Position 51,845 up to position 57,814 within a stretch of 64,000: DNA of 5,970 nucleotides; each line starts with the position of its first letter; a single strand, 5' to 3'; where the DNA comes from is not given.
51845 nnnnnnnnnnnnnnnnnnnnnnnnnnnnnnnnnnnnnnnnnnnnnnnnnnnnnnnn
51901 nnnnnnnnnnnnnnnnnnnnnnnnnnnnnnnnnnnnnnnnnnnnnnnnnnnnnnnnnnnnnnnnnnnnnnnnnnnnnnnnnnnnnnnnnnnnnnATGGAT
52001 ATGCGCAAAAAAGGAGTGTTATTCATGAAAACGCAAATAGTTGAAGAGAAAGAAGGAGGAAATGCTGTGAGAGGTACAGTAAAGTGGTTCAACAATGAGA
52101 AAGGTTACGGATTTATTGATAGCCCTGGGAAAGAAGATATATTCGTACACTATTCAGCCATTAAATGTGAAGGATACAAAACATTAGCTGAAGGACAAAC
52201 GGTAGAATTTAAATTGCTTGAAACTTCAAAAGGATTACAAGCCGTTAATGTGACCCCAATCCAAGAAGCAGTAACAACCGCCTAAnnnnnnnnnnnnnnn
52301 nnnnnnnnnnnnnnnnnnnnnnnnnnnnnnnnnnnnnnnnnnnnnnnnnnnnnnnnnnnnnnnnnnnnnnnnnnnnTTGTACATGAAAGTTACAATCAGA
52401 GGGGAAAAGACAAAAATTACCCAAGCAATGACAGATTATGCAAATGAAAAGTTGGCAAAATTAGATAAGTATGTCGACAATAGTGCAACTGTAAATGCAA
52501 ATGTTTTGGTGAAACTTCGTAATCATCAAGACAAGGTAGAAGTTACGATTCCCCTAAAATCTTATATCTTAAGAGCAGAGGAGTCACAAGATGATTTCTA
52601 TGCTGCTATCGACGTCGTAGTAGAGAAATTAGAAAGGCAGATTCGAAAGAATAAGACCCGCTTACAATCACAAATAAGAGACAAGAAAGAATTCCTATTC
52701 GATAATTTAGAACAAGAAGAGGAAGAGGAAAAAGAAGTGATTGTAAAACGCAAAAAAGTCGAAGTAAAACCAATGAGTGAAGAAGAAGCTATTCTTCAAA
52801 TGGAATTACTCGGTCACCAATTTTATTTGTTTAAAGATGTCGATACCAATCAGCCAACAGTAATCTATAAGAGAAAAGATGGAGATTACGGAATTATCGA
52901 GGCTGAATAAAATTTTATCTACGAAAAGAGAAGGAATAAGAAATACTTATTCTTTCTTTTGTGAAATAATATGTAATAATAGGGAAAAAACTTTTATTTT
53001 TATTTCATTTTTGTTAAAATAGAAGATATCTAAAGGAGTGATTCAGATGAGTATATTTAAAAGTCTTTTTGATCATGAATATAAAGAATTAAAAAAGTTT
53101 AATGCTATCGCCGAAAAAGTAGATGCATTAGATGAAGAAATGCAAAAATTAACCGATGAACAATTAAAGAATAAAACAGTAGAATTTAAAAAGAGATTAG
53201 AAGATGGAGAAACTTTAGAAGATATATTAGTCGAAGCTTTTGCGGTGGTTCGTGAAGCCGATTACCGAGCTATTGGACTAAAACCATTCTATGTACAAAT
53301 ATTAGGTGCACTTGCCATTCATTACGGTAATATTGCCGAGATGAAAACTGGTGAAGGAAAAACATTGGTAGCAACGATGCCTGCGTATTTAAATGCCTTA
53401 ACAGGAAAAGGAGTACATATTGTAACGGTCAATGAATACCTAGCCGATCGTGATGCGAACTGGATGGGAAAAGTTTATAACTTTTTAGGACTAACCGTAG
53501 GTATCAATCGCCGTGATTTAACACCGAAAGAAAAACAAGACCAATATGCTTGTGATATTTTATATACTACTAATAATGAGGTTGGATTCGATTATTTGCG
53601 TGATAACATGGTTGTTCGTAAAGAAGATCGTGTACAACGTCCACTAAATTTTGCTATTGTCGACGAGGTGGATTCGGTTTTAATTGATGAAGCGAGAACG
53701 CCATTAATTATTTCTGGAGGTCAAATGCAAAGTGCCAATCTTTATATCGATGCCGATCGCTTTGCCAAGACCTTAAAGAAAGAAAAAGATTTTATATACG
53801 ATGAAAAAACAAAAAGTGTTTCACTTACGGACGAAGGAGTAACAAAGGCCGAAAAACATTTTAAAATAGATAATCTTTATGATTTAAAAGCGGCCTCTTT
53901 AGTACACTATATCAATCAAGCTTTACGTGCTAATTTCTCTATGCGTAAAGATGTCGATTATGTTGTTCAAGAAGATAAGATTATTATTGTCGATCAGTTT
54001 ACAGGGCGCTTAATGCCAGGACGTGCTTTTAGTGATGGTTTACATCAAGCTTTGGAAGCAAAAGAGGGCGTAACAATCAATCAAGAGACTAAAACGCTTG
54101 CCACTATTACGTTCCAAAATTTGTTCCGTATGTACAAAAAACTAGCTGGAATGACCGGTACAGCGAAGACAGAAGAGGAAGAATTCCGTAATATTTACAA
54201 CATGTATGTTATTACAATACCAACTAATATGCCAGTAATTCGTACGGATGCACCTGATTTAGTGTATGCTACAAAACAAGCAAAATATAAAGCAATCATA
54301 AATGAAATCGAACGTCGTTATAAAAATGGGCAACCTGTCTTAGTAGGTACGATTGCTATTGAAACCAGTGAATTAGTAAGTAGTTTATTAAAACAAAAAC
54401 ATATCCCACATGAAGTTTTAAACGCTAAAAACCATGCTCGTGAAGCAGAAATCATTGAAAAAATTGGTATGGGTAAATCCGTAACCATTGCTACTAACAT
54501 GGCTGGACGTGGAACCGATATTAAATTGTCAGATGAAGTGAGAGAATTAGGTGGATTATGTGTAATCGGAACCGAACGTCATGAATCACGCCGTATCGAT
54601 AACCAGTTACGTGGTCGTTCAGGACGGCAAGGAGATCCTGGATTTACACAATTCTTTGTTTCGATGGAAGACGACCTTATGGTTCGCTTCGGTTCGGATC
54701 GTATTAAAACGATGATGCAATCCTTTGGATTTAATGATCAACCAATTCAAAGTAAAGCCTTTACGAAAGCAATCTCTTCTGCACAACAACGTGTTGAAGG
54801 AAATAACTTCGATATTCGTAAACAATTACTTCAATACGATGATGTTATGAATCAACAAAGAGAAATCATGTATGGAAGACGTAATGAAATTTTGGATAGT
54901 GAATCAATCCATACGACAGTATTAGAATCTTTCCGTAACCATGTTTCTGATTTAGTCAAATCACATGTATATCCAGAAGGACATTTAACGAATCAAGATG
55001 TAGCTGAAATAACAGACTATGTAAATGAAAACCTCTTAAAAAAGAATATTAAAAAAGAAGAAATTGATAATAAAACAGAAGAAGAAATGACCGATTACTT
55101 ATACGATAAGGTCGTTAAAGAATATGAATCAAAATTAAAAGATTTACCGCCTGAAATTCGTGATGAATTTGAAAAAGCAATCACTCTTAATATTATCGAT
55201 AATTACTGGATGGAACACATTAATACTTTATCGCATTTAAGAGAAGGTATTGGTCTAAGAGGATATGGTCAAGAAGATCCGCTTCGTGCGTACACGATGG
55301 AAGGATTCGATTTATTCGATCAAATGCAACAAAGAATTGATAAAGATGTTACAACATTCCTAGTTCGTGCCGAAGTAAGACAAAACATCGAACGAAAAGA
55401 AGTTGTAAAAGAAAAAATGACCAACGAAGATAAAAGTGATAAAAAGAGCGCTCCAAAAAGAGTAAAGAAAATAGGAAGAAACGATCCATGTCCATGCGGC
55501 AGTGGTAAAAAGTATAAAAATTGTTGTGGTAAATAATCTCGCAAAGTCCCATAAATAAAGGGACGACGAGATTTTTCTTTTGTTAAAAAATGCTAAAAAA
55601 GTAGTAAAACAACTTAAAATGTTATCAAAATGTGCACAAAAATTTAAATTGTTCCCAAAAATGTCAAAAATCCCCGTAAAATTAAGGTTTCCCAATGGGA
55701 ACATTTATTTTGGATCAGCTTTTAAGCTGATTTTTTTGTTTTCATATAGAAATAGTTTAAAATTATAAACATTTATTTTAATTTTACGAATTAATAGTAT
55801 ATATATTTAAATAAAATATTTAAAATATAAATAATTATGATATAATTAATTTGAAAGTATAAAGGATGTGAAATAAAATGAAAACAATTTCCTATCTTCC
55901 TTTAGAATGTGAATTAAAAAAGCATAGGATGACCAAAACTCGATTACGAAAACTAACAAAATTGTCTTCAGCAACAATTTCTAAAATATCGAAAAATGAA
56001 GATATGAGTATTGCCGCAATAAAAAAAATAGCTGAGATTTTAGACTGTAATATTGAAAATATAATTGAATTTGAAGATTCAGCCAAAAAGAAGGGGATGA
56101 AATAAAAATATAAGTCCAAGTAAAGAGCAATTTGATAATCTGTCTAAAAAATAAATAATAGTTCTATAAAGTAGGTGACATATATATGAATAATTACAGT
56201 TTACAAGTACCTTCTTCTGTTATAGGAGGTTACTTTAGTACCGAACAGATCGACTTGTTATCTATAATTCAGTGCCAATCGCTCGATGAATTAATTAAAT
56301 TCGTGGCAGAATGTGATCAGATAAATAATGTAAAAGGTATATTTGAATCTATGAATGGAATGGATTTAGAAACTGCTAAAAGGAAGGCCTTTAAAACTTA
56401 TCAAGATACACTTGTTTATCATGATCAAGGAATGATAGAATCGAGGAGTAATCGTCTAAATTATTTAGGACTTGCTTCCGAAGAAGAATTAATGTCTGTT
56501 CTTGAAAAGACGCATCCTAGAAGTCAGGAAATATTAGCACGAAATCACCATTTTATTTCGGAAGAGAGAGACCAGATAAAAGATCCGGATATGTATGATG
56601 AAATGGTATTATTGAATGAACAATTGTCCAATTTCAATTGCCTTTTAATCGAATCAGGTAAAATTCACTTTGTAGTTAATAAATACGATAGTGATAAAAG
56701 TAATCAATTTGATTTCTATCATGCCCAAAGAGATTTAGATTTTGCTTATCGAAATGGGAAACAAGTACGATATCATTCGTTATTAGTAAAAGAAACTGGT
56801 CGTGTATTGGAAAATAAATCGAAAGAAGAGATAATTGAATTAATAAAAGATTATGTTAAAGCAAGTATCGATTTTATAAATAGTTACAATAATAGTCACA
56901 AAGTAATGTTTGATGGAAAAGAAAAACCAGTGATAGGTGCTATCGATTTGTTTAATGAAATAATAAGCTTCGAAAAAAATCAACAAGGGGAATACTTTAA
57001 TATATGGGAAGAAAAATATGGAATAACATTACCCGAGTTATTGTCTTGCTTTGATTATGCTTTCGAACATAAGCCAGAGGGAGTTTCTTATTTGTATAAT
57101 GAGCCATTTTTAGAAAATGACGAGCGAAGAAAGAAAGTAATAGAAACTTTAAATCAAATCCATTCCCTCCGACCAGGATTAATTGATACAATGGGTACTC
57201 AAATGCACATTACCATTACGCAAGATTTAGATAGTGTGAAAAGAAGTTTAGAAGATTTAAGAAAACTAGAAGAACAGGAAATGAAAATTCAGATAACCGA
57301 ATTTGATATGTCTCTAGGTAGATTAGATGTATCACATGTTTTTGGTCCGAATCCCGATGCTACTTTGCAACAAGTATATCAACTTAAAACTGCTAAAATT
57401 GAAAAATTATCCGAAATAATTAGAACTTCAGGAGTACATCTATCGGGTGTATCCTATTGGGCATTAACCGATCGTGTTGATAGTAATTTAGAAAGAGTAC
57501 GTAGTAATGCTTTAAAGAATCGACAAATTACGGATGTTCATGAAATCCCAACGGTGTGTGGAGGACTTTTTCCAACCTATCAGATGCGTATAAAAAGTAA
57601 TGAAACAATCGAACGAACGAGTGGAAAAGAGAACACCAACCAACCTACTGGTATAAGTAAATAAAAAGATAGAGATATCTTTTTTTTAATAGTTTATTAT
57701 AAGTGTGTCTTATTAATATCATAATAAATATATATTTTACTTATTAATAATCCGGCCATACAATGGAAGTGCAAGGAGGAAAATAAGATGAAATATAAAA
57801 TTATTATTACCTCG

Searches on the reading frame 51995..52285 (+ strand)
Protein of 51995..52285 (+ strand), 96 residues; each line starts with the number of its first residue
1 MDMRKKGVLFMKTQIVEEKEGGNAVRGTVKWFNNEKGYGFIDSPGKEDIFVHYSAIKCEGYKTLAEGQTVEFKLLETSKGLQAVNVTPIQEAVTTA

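Call 3: search_protein_families(library=pfam, proteins=[window:51995-52285:+], max_evalue=1)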
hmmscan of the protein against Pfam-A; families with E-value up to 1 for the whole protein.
window:51995-52285:+ (96 aa): 6 families
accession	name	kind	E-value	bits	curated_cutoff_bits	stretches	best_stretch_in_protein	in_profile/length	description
PF00313.28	CSD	-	4.5e-26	91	27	1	26-88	2-65/66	'Cold-shock' DNA-binding domain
PF00575.29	S1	-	0.006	17.4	22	1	21-80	4-65/74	S1 RNA binding domain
PF08206.17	OB_RNB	-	0.032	14.3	24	1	34-56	6-29/58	Ribonuclease B OB domain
PF22707.2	S1CSD-TOTE-2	-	0.039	14.4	27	1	25-57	3-28/60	S1/CSD-like domain 2 of the TOTE conflict systems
PF02933.23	CDC48_2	-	0.091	12.9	22.4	1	63-91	18-46/64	Cell division protein 48 (CDC48), domain 2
PF07497.18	Rho_RNA_bind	-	0.093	13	27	1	35-71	9-46/73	Rho termination factor, RNA-binding domain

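Call 84: find_encoding_contigs(protein=window:52025-52285:+, flank=4000, max_places=10)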
Protein window:52025-52285:+ (86 aa): 4 contigs read that carry it; 4 places shown.
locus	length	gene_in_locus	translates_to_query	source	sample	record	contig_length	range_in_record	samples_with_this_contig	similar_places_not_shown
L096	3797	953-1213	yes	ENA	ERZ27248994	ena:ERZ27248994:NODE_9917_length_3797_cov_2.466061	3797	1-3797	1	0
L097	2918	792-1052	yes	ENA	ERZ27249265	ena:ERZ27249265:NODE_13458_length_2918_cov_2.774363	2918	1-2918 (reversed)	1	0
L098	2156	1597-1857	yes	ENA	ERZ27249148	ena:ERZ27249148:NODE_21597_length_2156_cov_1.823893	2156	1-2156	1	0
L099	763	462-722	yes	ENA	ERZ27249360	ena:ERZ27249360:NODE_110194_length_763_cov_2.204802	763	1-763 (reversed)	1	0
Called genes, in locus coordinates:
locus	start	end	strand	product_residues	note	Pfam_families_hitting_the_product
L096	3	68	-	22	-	?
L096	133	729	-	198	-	PF04647:AgrB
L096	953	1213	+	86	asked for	PF00313:CSD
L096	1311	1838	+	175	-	PF02482:Ribosomal_S30AE, PF16321:Ribosom_S30AE_C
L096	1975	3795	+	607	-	?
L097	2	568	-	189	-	?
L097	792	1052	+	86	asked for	PF00313:CSD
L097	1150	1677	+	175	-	PF02482:Ribosomal_S30AE, PF16321:Ribosom_S30AE_C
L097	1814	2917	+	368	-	?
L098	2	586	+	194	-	?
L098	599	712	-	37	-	-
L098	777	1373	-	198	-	PF04647:AgrB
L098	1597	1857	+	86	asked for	PF00313:CSD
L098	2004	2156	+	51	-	?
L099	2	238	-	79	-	?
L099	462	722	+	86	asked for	PF00313:CSD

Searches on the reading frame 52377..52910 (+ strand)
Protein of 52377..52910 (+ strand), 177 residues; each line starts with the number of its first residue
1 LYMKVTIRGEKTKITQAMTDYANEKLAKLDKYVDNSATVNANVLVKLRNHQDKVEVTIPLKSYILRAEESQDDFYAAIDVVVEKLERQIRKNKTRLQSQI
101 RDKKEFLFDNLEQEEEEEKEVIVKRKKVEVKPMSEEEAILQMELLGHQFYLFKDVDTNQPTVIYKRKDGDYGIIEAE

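Call 3: search_protein_families(library=pfam, proteins=[window:52377-52910:+], max_evalue=1)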
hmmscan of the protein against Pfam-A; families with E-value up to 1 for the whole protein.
window:52377-52910:+ (177 aa): 4 families
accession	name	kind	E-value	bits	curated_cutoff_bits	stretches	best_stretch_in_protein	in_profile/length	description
PF16321.10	Ribosom_S30AE_C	-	1.6e-26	92.2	25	1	118-173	2-57/57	Sigma 54 modulation/S30EA ribosomal protein C terminus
PF02482.25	Ribosomal_S30AE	-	1e-24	87.5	23.7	1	5-97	1-88/88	Sigma 54 modulation protein / S30EA ribosomal protein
PF10392.15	COG5_N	-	0.022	15.4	31.2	1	64-136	17-87/132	Conserved oligomeric Golgi complex subunit 5, N-terminal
PF14035.11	YlzJ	-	0.36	11.6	27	0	105-137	8-40/65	YlzJ-like protein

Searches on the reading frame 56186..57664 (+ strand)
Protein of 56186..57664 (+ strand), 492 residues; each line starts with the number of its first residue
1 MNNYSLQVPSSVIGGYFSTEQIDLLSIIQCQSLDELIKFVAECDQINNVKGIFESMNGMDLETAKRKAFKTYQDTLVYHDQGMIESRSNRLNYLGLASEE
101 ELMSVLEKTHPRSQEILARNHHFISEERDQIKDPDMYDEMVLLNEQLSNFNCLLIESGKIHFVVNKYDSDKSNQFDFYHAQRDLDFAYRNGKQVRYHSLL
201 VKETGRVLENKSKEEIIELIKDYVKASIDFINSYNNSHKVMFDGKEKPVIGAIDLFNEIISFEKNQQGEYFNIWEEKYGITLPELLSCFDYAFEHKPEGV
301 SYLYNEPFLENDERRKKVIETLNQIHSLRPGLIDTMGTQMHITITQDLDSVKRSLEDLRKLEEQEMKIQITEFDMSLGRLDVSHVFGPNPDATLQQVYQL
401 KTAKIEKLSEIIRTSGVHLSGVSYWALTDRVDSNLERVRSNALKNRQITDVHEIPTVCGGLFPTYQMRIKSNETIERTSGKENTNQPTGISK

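Call 67: search_protein_families(library=pfam, proteins=[window:56186-57664:+], max_evalue=0.001)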
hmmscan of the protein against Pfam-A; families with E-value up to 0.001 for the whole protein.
window:56186-57664:+ (492 aa): 1 family
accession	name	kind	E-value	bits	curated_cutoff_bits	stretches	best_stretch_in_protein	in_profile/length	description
PF00331.26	Glyco_hydro_10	-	3.2e-19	69.7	22.1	1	170-430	52-280/311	Glycosyl hydrolase family 10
